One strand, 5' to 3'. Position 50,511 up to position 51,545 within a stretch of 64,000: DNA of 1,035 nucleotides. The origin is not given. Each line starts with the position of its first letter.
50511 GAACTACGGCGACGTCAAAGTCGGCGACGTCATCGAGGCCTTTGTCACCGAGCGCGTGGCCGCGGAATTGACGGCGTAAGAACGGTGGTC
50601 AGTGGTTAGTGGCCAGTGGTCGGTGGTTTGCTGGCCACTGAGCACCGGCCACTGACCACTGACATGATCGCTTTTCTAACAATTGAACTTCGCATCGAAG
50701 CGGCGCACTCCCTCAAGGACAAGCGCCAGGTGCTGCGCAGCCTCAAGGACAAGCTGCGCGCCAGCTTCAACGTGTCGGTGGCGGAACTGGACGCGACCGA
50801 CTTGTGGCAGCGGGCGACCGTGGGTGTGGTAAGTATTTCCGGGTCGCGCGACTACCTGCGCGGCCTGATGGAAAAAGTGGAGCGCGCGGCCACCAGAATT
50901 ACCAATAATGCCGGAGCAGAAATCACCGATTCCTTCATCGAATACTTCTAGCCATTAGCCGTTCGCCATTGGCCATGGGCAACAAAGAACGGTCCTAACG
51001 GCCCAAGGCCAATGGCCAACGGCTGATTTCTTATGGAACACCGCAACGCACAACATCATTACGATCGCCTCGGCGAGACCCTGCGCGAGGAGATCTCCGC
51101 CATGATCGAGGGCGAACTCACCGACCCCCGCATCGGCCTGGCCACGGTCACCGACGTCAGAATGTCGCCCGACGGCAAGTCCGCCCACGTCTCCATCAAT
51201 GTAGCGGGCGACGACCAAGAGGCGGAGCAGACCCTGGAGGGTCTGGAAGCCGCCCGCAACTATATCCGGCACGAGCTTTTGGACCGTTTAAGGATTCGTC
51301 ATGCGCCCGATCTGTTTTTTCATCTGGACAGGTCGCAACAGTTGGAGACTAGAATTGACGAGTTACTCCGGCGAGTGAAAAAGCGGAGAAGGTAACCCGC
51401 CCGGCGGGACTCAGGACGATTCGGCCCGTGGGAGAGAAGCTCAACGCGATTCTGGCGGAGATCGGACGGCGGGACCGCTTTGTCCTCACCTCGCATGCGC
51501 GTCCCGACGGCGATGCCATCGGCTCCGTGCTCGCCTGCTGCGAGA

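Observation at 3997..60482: Intergenic arrays of 3-5 tandem 6-10-nt units, a different unit at each locus, often paired as periodic-arm hairpins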

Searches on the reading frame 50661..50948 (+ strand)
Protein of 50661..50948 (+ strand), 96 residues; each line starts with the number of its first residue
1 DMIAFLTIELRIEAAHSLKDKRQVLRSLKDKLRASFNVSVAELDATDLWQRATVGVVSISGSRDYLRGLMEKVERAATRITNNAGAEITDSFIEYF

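Call 33: find_related_loci(query=window:50661-50948:+, collection=metagenome_contigs, flank=2500)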
Query window:50661-50948:+ (96 aa) in metagenome_contigs; peptide patterns used: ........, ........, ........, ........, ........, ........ (x = any residue, [..] = any of these).
600 stretches matched a pattern (row limit reached: there are more); 546 encode a relative of the query (tblastn E <= 1e-3); the best 80 are kept; 80 distinct loci.
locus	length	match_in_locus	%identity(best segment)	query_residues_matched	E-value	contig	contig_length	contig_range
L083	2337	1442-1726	86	2-96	5e-53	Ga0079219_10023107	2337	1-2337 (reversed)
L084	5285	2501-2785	81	2-96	3e-50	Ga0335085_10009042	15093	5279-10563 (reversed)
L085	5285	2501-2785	79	2-96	2e-48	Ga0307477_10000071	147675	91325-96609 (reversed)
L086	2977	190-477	76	1-96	1e-48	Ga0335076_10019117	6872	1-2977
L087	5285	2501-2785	79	2-96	4e-48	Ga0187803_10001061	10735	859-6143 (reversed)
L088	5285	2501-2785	79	2-96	3e-48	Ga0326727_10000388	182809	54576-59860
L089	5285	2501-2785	78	2-96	2e-48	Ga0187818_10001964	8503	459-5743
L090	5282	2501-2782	79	3-96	6e-48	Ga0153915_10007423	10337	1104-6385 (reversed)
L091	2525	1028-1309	78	3-96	7e-48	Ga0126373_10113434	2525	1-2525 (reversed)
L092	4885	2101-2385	78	2-96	1e-47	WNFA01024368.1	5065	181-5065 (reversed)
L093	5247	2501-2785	76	2-96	1e-47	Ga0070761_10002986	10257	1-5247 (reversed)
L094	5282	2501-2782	79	3-96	1e-47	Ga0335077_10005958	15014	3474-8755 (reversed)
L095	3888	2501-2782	79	3-96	3e-47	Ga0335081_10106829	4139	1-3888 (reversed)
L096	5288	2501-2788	76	1-96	2e-47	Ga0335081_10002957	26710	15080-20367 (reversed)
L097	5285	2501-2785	77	2-96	1e-47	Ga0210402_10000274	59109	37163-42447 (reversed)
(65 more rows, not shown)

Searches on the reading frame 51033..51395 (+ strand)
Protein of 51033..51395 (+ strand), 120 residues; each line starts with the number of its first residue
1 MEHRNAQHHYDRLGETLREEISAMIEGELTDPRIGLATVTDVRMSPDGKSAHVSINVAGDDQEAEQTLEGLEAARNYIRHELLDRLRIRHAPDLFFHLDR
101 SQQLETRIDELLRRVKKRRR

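Call 30: find_encoding_contigs(protein=window:51033-51395:+, flank=10000, max_places=10)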
Protein window:51033-51395:+ (120 aa): 2 contigs read that carry it; 2 places shown.
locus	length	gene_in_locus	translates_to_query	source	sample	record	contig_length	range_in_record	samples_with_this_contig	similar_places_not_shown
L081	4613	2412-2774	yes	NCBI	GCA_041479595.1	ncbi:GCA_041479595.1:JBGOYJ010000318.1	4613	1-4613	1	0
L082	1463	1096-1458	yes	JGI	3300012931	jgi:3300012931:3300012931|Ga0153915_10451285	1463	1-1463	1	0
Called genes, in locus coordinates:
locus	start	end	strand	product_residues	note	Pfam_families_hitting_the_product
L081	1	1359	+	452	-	?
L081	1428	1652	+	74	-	PF04255:DUF433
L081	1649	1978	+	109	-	PF18480:DUF5615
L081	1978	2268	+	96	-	PF04456:DUF503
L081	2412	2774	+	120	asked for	PF02033:RBFA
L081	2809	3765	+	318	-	PF01368:DHH, PF02272:DHHA1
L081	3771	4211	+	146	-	PF13581:HATPase_c_2, PF02518:HATPase_c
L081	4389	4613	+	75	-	?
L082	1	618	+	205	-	?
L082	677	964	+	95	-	PF04456:DUF503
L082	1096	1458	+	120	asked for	PF02033:RBFA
